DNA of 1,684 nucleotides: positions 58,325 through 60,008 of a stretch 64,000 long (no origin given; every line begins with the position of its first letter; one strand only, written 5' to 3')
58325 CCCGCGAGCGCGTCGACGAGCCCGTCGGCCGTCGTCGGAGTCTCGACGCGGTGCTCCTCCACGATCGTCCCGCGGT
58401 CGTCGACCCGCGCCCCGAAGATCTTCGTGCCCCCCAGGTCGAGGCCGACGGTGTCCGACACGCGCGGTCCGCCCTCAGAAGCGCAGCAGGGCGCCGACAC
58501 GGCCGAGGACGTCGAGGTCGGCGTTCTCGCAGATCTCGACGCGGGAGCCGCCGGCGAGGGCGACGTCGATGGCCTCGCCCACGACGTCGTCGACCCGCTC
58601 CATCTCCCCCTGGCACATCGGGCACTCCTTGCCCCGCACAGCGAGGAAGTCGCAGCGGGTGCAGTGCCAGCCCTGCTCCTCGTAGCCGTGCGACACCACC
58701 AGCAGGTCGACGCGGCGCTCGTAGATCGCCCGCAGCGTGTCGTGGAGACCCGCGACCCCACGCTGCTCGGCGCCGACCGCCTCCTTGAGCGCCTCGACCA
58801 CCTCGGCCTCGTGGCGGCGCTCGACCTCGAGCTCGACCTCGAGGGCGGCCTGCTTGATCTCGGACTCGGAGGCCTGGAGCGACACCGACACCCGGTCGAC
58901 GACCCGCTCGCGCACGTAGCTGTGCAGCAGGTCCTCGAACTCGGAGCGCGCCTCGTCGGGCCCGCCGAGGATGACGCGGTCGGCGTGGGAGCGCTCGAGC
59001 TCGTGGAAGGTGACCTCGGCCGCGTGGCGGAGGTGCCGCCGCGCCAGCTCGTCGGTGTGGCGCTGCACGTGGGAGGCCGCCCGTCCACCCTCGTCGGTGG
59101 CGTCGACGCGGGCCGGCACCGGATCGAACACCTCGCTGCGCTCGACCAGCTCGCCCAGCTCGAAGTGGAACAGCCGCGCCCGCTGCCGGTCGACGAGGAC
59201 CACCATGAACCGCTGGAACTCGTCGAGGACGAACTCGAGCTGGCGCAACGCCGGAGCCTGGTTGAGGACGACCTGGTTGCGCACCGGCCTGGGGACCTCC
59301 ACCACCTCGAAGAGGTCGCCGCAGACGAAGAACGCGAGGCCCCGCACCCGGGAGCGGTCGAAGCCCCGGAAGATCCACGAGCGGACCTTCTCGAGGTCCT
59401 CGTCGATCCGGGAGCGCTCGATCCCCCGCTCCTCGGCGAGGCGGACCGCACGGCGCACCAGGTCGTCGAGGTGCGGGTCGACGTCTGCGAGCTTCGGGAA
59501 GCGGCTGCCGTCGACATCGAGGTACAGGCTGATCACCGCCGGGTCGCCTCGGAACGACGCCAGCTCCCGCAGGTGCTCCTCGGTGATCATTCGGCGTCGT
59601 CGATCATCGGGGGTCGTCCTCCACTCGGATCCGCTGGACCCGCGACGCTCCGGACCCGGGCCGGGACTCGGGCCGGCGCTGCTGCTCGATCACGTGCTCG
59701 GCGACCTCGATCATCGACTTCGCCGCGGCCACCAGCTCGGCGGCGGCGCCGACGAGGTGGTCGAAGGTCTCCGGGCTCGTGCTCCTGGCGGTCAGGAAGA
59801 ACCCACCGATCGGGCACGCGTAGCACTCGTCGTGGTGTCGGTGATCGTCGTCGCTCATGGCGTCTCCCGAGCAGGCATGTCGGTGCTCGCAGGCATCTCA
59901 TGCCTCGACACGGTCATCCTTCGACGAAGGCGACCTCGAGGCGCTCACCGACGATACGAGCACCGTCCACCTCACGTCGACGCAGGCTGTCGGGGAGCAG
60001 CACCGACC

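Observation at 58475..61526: Co-directional SRPBCC / Get3-ArsA-like ATPase (HSP20 tail) / small Cys-His protein / eRF1-Pelota-like protein string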

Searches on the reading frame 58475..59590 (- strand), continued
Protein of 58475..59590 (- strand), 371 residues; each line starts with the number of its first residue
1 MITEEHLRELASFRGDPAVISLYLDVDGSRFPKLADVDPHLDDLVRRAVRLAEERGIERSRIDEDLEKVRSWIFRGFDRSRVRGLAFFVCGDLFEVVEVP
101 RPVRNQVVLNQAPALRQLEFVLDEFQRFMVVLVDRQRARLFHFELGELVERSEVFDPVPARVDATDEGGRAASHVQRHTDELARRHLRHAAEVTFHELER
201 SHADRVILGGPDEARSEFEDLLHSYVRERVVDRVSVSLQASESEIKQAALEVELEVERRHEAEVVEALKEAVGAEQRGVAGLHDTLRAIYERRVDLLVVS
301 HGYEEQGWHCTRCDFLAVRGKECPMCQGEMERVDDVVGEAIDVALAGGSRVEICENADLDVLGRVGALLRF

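Call 68: search_protein_families(library=pfam, proteins=[L013:4981-6114:+, L013:6159-7418:+, L025:4866-5951:+, L025:6084-7208:+, L035:6279-7415:+, L019:3252-4541:+, L019:6650-7831:-, L058:6029-7078:+, L004:6371-7468:-, L047:6380-8017:-], max_evalue=0.001)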
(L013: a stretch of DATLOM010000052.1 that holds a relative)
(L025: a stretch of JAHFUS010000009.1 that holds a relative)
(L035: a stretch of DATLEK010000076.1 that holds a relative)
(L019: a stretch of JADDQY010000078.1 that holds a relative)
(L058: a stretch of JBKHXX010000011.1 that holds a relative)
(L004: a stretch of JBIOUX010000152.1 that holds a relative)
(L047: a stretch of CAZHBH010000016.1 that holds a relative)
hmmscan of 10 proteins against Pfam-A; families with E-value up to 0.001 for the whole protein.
L013:4981-6114:+ (377 aa): 3 families
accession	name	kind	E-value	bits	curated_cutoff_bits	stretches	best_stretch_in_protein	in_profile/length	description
PF13484.11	Fer4_16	-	8.5e-17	62.1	30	1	203-265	2-66/66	4Fe-4S double cluster binding domain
PF13187.11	Fer4_9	-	0.00036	20.9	27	0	201-217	35-51/52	4Fe-4S dicluster domain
PF13183.11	Fer4_8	-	0.00091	20.2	27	0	198-216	49-67/68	4Fe-4S dicluster domain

L013:6159-7418:+ (419 aa): 5 families
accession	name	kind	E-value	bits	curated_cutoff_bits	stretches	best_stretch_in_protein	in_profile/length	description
PF00534.26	Glycos_transf_1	-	2.5e-36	125.2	26.4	1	216-391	2-172/172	Glycosyl transferases group 1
PF13692.12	Glyco_trans_1_4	-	9.1e-30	104.2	27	1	231-377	3-142/142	Glycosyl transferases group 1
PF13524.12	Glyco_trans_1_2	-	1.3e-09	38.6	25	1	259-404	13-141/144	Glycosyl transferase-like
PF13439.12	Glyco_transf_4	-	2.3e-07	31.4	28.5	1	53-207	1-170/170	Glycosyltransferase Family 4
PF20706.3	GT4-conflict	-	1.8e-05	24.3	26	1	167-396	143-376/385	Family 4 Glycosyltransferase in conflict systems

L025:4866-5951:+ (361 aa): 7 families
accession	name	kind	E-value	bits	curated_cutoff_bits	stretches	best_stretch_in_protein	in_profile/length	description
PF13484.11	Fer4_16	-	3e-18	66.8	30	1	188-250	2-66/66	4Fe-4S double cluster binding domain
PF25160.1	LdpA_Fe-S-bd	-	0.00012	22.2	27.6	0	184-202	24-42/49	LdpA Fe-S cluster-binding domain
PF13646.12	HEAT_2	-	0.00019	22.1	27.7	1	296-347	12-60/88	HEAT repeats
PF14697.11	Fer4_21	-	0.00022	21.7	35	0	238-250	42-54/59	4Fe-4S dicluster domain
PF13183.11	Fer4_8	-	0.00039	21.3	27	0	239-264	7-32/68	4Fe-4S dicluster domain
PF03130.22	HEAT_PBS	-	0.00087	20.1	20.9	0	300-328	1-26/27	PBS lyase HEAT-like repeat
PF12838.12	Fer4_7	-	0.00092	20.1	27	0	188-250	2-51/52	4Fe-4S dicluster domain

L025:6084-7208:+ (374 aa): 5 families
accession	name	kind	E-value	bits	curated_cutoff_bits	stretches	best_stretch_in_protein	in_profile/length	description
PF00534.26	Glycos_transf_1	-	6.2e-39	133.7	26.4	1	177-351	3-172/172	Glycosyl transferases group 1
PF13692.12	Glyco_trans_1_4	-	7.9e-30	104.4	27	1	192-337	4-142/142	Glycosyl transferases group 1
PF13524.12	Glyco_trans_1_2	-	3.8e-15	56.5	25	1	218-365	12-142/144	Glycosyl transferase-like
PF20706.3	GT4-conflict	-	6e-08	32.5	26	1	130-365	146-385/385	Family 4 Glycosyltransferase in conflict systems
PF13439.12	Glyco_transf_4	-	2.2e-05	25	28.5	1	14-164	1-167/170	Glycosyltransferase Family 4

L035:6279-7415:+ (378 aa): 5 families
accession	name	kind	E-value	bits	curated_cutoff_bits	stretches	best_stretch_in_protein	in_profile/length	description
PF00534.26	Glycos_transf_1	-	2e-35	122.3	26.4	1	178-351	3-171/172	Glycosyl transferases group 1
PF13692.12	Glyco_trans_1_4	-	1.9e-28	99.9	27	1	192-338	3-142/142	Glycosyl transferases group 1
PF13439.12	Glyco_transf_4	-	1.4e-09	38.6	28.5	1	14-168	1-170/170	Glycosyltransferase Family 4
PF13524.12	Glyco_trans_1_2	-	2e-08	34.7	25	1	208-364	5-140/144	Glycosyl transferase-like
PF20706.3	GT4-conflict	-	6.8e-06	25.8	26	1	128-355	143-374/385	Family 4 Glycosyltransferase in conflict systems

L019:3252-4541:+ (429 aa): 1 family
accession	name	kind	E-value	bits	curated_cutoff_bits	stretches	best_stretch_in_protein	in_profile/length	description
PF05991.17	NYN_YacP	-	1.7e-12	48.1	24.6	1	304-425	1-129/166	YacP-like NYN domain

L019:6650-7831:- (393 aa): 0 families

L058:6029-7078:+ (349 aa): 5 families
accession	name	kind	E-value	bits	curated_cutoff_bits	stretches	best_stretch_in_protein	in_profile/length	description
PF00534.26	Glycos_transf_1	-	1.5e-35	122.7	26.4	1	157-326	6-171/172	Glycosyl transferases group 1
PF13692.12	Glyco_trans_1_4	-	1.5e-29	103.5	27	1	166-313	2-142/142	Glycosyl transferases group 1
PF13524.12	Glyco_trans_1_2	-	7.5e-12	45.8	25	1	192-340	10-141/144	Glycosyl transferase-like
PF20706.3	GT4-conflict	-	1.1e-07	31.6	26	1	105-334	143-378/385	Family 4 Glycosyltransferase in conflict systems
PF13439.12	Glyco_transf_4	-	3e-06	27.8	28.5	1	9-144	21-170/170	Glycosyltransferase Family 4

L004:6371-7468:- (365 aa): 2 families
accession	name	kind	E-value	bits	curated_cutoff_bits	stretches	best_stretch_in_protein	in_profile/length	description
PF02518.31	HATPase_c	-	9.8e-10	39.3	26.4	1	279-365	5-108/111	Histidine kinase-, DNA gyrase B-, and HSP90-like ATPase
PF13581.12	HATPase_c_2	-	4.1e-08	33.7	27.4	1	273-329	25-86/127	Histidine kinase-like ATPase domain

L047:6380-8017:- (545 aa): 6 families
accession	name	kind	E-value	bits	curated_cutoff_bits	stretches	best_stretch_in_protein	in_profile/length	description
PF00478.31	IMPDH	-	9.4e-161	535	25.6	1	66-532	1-345/345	IMP dehydrogenase / GMP reductase domain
PF00571.33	CBS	-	9e-23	80.8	24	2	151-198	5-52/57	CBS domain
PF03060.21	NMO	-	3.2e-09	37.1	28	1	382-434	193-239/331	Nitronate monooxygenase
PF01070.24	FMN_dh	-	3.4e-08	33.4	24.9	1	316-420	208-305/350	FMN-dependent dehydrogenase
PF00977.27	His_biosynth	-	1.7e-05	24.9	23.6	0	382-419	67-104/228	Histidine biosynthesis protein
PF01645.23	Glu_synthase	-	0.00045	19.9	20.4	1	319-418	199-305/369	Conserved region in glutamate synthase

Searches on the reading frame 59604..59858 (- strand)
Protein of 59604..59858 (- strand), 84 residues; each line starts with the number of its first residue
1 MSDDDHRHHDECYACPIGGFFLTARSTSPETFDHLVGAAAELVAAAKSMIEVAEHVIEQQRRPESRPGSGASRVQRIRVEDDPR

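Call 4: search_protein_families(library=pfam, proteins=[window:59604-59858:-], max_evalue=0.01)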
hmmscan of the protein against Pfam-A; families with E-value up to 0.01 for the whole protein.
window:59604-59858:- (84 aa): 1 family
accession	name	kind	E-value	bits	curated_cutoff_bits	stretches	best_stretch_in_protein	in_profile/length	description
PF17230.7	DUF5304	-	0.00017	22.4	26.8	1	27-65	83-121/143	Family of unknown function (DUF5304)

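Call 56: search_protein_families(library=ncbifam, proteins=[window:59604-59858:-], max_evalue=0.01)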
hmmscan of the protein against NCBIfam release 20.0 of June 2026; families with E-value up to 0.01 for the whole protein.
window:59604-59858:- (84 aa): 0 families

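Call 70: search_protein_representatives(protein=window:59604-59858:-)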
Query: 84 residues. Proteins with E-value up to 0.001 (for the whole library): 50; up to 1e-10: 9; up to 1e-30: 0. The best 50 are listed.
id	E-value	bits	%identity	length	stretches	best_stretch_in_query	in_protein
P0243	1.6e-20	89.2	63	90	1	5-79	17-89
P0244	1.1e-18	83.3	57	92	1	5-78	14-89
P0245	1.3e-17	79.9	58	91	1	5-77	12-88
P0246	1.3e-14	70.4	42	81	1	2-76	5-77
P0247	4.3e-14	68.7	46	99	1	8-80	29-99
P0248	1.1e-13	67.4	49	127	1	5-77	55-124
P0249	1.3e-13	67.1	48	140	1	7-79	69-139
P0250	1.4e-13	67.1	43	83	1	5-77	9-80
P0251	7.1e-12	61.6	47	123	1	7-78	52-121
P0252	1.2e-10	57.7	49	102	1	8-80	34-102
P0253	3.2e-10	56.4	41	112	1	4-72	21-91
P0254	8.0e-10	55.1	45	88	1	5-68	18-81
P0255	1.2e-09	54.6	42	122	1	5-64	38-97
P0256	2.5e-09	53.5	47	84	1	8-81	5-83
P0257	3.2e-09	53.2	47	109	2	5-62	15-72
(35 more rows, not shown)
